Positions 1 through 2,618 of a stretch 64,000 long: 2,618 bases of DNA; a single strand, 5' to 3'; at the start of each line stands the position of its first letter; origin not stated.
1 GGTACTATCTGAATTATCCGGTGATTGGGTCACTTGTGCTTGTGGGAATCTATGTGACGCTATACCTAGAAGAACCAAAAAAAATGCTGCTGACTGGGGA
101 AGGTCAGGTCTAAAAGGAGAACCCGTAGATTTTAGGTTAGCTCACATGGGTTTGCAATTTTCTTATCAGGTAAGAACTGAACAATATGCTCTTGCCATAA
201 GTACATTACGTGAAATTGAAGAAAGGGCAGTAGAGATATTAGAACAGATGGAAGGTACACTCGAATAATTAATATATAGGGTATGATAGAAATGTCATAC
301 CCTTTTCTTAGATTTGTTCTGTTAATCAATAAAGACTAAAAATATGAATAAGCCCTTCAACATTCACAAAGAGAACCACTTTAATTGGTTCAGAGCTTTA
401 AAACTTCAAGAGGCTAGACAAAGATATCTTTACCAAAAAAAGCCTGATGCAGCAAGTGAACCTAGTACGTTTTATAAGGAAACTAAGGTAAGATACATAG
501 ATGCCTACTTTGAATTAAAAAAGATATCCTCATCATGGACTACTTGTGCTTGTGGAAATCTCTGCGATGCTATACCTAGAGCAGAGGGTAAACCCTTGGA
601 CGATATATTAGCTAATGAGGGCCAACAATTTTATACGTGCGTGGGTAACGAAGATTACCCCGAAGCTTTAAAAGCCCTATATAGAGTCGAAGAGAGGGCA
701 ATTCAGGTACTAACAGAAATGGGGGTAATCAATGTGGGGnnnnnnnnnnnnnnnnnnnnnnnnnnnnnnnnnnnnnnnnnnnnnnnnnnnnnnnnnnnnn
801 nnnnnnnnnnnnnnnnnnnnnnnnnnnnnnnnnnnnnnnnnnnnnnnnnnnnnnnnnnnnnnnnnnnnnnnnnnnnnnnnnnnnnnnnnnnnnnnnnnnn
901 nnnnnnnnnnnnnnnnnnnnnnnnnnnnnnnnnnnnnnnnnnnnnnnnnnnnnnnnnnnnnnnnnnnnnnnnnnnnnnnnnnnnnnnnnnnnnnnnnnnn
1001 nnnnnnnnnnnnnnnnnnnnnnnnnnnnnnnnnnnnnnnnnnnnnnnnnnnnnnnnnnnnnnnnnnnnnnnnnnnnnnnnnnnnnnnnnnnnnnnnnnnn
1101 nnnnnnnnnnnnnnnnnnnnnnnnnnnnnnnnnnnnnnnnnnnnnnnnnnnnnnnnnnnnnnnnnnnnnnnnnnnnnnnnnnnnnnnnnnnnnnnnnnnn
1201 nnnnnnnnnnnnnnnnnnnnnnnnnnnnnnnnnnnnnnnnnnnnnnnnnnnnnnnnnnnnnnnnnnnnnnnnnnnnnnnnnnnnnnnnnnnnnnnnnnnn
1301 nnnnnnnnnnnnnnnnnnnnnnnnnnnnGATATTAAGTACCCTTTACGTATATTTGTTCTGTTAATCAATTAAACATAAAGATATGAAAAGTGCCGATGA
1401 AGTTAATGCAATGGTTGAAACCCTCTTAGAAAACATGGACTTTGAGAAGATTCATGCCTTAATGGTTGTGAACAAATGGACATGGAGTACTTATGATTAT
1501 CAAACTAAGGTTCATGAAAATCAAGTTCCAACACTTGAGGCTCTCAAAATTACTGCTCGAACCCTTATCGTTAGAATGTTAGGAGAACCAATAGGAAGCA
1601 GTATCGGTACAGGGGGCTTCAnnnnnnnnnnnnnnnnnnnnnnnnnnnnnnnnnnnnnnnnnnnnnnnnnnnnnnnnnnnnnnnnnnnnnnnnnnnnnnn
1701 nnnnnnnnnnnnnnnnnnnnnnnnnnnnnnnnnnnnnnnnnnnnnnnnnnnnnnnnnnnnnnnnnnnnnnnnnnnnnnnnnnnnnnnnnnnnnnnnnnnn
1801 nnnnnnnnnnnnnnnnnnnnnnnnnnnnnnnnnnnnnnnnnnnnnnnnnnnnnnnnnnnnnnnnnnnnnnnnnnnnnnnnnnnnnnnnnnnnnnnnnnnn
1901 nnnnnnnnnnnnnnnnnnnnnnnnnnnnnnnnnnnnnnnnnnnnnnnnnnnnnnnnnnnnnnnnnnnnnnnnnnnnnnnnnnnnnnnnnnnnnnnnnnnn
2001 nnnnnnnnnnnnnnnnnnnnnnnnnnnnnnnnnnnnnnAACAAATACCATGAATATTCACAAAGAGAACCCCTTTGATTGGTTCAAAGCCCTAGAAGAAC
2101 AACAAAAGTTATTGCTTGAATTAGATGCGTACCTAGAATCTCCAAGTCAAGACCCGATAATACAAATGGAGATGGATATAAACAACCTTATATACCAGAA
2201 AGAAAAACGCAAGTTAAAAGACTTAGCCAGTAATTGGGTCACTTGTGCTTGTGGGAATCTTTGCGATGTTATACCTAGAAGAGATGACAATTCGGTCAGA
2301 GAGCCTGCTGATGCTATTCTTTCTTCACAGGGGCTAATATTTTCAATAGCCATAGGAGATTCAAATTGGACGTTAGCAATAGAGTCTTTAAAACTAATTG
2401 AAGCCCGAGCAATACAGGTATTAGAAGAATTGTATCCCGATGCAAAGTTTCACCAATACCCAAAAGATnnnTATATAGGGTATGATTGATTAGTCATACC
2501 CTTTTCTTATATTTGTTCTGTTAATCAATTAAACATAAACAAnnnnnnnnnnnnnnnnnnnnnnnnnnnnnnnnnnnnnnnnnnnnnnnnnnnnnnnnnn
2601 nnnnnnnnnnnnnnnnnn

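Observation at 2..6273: Tandemly amplified family (at least 6 copies) of a small W-x-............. protein in the early region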

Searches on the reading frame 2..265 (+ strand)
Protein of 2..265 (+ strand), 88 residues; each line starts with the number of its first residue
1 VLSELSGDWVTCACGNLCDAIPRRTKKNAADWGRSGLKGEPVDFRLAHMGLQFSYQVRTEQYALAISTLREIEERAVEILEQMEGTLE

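Call 6: search_protein_families(library=pfam, proteins=[window:2-265:+], max_evalue=1)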
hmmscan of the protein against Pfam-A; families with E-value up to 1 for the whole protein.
window:2-265:+ (88 aa): 0 families

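Call 7: search_protein_families(library=phrogs, proteins=[window:2-265:+], max_evalue=1)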
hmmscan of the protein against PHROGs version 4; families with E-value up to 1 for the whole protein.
window:2-265:+ (88 aa): 0 families

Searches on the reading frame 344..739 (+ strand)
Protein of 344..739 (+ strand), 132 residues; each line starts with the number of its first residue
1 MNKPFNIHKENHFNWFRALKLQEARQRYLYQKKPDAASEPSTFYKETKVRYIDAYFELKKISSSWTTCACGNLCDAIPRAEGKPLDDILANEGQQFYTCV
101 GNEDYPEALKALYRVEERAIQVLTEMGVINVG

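Call 6: search_protein_families(library=pfam, proteins=[window:344-739:+], max_evalue=1)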
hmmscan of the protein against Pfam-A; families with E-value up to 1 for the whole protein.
window:344-739:+ (132 aa): 0 families

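Call 7: search_protein_families(library=phrogs, proteins=[window:344-739:+], max_evalue=1)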
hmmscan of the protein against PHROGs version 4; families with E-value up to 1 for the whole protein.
window:344-739:+ (132 aa): 3 families
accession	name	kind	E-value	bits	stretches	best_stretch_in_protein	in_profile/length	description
phrog_34784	-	unknown function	0.11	13.9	1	50-103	36-85/100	-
phrog_17743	-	unknown function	0.13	13.5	1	45-99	4-61/107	-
phrog_37503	-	unknown function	0.19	12.4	1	9-34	29-54/55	-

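Call 12: find_homologous_proteins(query=A1, max_evalue=0.001)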
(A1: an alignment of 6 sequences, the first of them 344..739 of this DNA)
Query A1 (6 sequences) (132 aa, profile of the alignment): 392 proteins with E <= 0.001 among 1960 candidates; the best 120 are listed.
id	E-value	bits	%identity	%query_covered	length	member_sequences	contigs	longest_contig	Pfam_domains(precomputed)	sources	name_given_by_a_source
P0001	2.6e-57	210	38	92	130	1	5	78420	-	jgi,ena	-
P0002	8.3e-57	209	40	92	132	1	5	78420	-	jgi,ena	-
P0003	1.0e-54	202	38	92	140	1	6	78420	-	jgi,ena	-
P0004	2.1e-50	188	32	95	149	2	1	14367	-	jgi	-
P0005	1.2e-48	182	99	100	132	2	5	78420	-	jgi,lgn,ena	-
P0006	1.2e-38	150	41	95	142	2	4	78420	-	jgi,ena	-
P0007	2.9e-21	94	44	58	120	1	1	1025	-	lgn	-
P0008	1.8e-20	91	46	50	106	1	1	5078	-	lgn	-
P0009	2.8e-20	91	44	56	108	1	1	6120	-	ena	-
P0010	4.1e-20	90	36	55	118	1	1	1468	-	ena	-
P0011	8.4e-20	89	49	56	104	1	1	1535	-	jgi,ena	-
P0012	1.1e-19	89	38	67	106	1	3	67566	-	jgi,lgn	jgi:hypothetical protein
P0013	2.2e-19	88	40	47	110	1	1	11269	-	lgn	-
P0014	2.4e-19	87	38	70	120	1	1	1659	-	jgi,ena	-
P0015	2.5e-19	87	40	55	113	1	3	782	-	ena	-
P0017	3.8e-19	87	40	53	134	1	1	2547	-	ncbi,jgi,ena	jgi:hypothetical protein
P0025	3.7e-18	84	42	48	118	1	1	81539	-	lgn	-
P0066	8.8e-17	79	37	58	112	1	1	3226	-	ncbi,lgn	-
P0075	1.6e-16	78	35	70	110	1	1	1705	-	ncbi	-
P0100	4.3e-16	77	37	48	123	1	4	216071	-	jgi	jgi:hypothetical protein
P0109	7.4e-16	76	42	54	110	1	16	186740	-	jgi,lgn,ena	-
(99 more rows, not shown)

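Call 19: search_protein_families(library=ncbifam, proteins=[window:344-739:+, P0008, P0009, P0066, P0017, P0075, P0109], max_evalue=1)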
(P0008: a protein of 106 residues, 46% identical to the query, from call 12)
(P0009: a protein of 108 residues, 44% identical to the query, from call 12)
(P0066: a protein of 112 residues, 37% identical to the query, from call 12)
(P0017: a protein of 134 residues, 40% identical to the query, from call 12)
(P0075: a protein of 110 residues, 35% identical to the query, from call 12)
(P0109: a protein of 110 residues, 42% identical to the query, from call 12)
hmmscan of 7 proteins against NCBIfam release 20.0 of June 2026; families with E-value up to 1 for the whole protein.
window:344-739:+ (132 aa): 2 families
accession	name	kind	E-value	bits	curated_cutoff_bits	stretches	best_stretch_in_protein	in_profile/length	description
TIGR03585.1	PseH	equivalog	0.091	12.8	93.1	1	6-32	32-58/156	UDP-4-amino-4,6-dideoxy-N-acetyl-beta-L-altrosamine N-acetyltransferase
NF052247.1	SorT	equivalog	0.14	10.9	570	1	54-122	128-196/387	SorT family sulfite dehydrogenase catalytic subunit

P0008 (106 aa): 0 families

P0009 (108 aa): 0 families

P0066 (112 aa): 0 families

P0017 (134 aa): 0 families

P0075 (110 aa): 0 families

P0109 (110 aa): 1 family
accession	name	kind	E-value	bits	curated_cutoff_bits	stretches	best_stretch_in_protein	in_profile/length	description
NF045711.1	sulf_resp_HmcF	equivalog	0.082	11.7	750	1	7-54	81-128/457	sulfate respiration complex iron-sulfur protein HmcF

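Call 20: find_encoding_contigs(protein=P0006, flank=10000, max_places=4)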
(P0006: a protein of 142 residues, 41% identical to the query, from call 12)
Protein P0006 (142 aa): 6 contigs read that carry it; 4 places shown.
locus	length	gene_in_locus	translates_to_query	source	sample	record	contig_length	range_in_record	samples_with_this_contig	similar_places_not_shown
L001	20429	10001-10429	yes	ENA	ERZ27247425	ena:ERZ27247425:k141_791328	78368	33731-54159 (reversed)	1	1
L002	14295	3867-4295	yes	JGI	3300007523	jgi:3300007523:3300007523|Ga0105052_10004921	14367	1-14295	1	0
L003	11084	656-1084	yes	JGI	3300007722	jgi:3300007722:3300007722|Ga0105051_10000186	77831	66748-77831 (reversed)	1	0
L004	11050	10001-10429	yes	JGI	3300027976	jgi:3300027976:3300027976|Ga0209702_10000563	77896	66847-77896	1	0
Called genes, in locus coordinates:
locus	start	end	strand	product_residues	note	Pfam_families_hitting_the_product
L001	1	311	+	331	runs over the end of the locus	-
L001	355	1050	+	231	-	-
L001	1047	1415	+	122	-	-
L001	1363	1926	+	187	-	-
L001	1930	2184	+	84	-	-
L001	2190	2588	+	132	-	-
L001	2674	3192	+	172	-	-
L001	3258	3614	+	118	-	-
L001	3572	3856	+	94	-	-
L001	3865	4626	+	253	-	-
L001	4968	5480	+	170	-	-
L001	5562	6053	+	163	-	-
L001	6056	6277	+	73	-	-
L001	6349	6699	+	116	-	-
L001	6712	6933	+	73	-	PF13619:KTSC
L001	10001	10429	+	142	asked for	-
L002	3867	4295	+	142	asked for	-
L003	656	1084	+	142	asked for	-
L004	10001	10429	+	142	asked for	-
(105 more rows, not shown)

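Call 21: search_protein_families(library=padloc, proteins=[window:344-739:+, P0008, P0009, P0066, P0017, P0075, P0109], max_evalue=1)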
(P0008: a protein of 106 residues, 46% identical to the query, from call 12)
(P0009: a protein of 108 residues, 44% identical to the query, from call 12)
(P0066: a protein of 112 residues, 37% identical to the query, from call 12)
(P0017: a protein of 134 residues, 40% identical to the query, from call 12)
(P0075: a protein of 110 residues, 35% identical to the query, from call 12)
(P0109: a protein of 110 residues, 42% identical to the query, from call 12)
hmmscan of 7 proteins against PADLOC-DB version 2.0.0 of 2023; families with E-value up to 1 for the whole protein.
window:344-739:+ (132 aa): 0 families

P0008 (106 aa): 0 families

P0009 (108 aa): 0 families

P0066 (112 aa): 0 families

P0017 (134 aa): 0 families

P0075 (110 aa): 0 families

P0109 (110 aa): 0 families

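Call 28: find_encoding_contigs(protein=P0109, flank=8000, max_places=2)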
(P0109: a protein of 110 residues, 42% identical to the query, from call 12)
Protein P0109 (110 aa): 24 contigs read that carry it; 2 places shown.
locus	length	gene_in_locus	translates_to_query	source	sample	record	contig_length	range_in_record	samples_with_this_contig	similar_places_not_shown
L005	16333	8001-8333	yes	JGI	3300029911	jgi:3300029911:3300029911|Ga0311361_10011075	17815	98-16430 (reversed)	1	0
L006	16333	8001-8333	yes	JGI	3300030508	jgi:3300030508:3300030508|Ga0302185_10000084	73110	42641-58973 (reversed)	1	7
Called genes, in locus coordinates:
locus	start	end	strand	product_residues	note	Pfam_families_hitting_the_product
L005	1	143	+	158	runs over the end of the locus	-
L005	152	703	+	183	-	-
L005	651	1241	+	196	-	-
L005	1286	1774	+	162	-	-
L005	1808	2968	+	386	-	-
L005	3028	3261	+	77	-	-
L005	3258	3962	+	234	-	-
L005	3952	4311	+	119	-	-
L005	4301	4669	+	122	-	PF00472:RF-1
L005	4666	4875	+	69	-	-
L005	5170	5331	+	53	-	-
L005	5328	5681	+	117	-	-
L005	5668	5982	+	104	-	-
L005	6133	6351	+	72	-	-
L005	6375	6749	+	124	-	-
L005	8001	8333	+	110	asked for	-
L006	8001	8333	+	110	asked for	-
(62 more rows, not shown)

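Call 29: find_encoding_contigs(protein=P0025, flank=8000, max_places=2)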
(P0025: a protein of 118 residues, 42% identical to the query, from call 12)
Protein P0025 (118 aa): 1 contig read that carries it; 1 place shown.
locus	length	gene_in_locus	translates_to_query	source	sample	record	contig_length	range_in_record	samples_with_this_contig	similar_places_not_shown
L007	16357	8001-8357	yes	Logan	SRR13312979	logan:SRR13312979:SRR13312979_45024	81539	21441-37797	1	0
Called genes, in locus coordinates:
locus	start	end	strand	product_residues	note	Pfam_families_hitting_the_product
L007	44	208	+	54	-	-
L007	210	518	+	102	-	-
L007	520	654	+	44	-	-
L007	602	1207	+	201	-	-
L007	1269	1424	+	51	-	-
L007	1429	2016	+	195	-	PF23802:DUF7178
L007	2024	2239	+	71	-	-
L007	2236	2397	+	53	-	-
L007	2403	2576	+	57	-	-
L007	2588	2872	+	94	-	-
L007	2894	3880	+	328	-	PF00070:Pyr_redox (faint), PF00890:FAD_binding_2 (weak), PF01266:DAO (faint), PF03486:HI0933_like (faint), PF07992:Pyr_redox_2, PF12831:FAD_oxidored, PF13450:NAD_binding_8 (weak), PF13738:Pyr_redox_3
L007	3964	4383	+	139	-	-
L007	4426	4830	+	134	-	PF26820:Phage_T4_Y00F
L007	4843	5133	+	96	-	-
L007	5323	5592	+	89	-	-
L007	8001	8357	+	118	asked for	-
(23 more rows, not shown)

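Call 30: find_encoding_contigs(protein=P0100, flank=8000, max_places=2)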
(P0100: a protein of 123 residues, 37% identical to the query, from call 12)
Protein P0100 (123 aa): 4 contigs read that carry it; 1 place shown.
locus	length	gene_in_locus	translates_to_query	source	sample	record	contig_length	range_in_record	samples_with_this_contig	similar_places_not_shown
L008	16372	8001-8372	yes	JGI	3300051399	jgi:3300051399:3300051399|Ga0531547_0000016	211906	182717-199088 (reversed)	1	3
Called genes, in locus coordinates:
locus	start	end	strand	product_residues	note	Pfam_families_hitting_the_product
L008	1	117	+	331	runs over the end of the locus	-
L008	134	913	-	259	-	-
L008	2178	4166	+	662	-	-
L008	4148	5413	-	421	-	-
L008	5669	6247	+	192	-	PF22175:Ogg-HhH, PF00633:HHH (weak)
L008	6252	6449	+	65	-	-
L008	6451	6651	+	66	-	-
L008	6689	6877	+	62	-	-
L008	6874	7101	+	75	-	-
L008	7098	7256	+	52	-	-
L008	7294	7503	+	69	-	-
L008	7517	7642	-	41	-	-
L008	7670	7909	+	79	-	-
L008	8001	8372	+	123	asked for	-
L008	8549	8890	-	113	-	-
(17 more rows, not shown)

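Call 39: list_cluster_members(proteins=[P0017, P0066, P0075])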
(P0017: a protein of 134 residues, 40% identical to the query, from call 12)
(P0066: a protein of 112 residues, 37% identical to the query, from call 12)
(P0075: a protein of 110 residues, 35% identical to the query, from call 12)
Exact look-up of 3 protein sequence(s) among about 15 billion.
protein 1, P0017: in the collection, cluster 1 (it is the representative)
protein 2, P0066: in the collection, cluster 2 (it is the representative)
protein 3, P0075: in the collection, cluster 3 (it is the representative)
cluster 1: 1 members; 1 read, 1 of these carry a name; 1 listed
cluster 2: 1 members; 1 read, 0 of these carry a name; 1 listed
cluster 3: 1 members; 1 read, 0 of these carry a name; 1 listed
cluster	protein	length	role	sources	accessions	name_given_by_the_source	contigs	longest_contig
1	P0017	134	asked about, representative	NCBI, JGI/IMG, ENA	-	hypothetical protein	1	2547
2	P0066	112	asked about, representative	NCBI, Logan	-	-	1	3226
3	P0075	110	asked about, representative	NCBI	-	-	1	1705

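Call 51: search_dna_similar(query=P0008, collection=phages, mode=protein, max_evalue=0.1, max_rows=30)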
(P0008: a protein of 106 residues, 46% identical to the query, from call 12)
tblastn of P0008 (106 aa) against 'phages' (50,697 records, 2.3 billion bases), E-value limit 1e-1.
No match.

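Call 60: predict_structure(protein=P0008)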
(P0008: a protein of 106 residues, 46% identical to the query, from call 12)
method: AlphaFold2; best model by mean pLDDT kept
length: 106 residues; sequences in the alignment: 1
mean_pLDDT: 60.3   pTM: 0.59
mean pLDDT of the five models: 60.3, 59.9, 58.0, 56.7, 54.5
residues with pLDDT >= 90: 0; 70-90: 37; 50-70: 25; < 50: 44
segments of 3 or more residues with pLDDT < 50: 1-10, 26-29, 31-58
pLDDT, mean of each block of 10 residues (from residue 1): 42 64 51 46 42 47 70 77 83 78 69
secondary structure, 60 per line:
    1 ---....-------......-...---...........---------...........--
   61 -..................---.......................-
elements in order: H4-7 H15-20 H28-38 H48-58 H62-79 H83-105

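Call 65: search_protein_families(library=pfam, alignment_id=A4, max_evalue=0.00001)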
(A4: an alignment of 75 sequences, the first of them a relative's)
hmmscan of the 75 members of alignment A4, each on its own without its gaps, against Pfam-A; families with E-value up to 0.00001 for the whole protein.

A. member 1, L007:8739-9434:+ (232 aa): 0 families

B. families by the number of members that match (of 75 scanned): 63 families (the first 25 are shown)
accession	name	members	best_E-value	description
PF13481.12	AAA_25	3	1.6e-34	AAA domain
PF03796.21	DnaB_C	2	5.5e-79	DnaB-like helicase C terminal domain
PF00476.26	DNA_pol_A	2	1.1e-71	DNA polymerase family A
PF04466.19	Terminase_3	2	9.5e-21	Phage terminase large subunit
PF12705.13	PDDEXK_1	2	4.8e-09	PD-(D/E)XK nuclease superfamily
PF06745.19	ATPase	2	3.7e-07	KaiC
PF02867.20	Ribonuc_red_lgC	1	3.7e-99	Ribonucleotide reductase, barrel domain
PF00268.27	Ribonuc_red_sm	1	2.7e-55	Ribonucleotide reductase, small chain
PF17338.8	GP88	1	8.1e-48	Gene product 88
PF04002.20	RadC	1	2.9e-42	RadC-like JAB domain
PF04860.17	Phage_portal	1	1.7e-40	Phage portal protein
PF04095.22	NAPRTase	1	1.7e-35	Nicotinate phosphoribosyltransferase (NAPRTase) family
PF15891.11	Nuc_deoxyri_tr2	1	2.1e-35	Nucleoside 2-deoxyribosyltransferase like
PF00176.29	SNF2-rel_dom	1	5.8e-27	SNF2-related domain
PF05766.18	NinG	1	2e-26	Bacteriophage Lambda NinG protein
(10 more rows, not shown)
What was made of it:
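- Neighbours are mostly nucleotide and DNA-metabolism genes (call 65).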

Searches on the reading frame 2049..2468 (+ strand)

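Call 6: search_protein_families(library=pfam, proteins=[window:2049-2468:+], max_evalue=1)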
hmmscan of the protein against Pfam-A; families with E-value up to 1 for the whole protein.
window:2049-2468:+ (140 aa): 1 family
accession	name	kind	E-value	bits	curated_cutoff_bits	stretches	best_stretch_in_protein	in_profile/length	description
PF22209.1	CPV_RdRP_N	-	0.075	12.9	27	1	39-75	162-198/248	CPV, RNA-directed RNA polymerase, N-terminal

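Call 7: search_protein_families(library=phrogs, proteins=[window:2049-2468:+], max_evalue=1)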
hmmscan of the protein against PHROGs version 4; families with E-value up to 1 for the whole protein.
window:2049-2468:+ (140 aa): 3 families
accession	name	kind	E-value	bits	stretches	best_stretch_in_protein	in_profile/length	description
phrog_10111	-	unknown function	0.0046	17.4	1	42-102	88-146/210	-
phrog_33845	-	unknown function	0.05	14.7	0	73-99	20-46/63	-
phrog_2737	-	unknown function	0.36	11.8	1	78-102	10-34/86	-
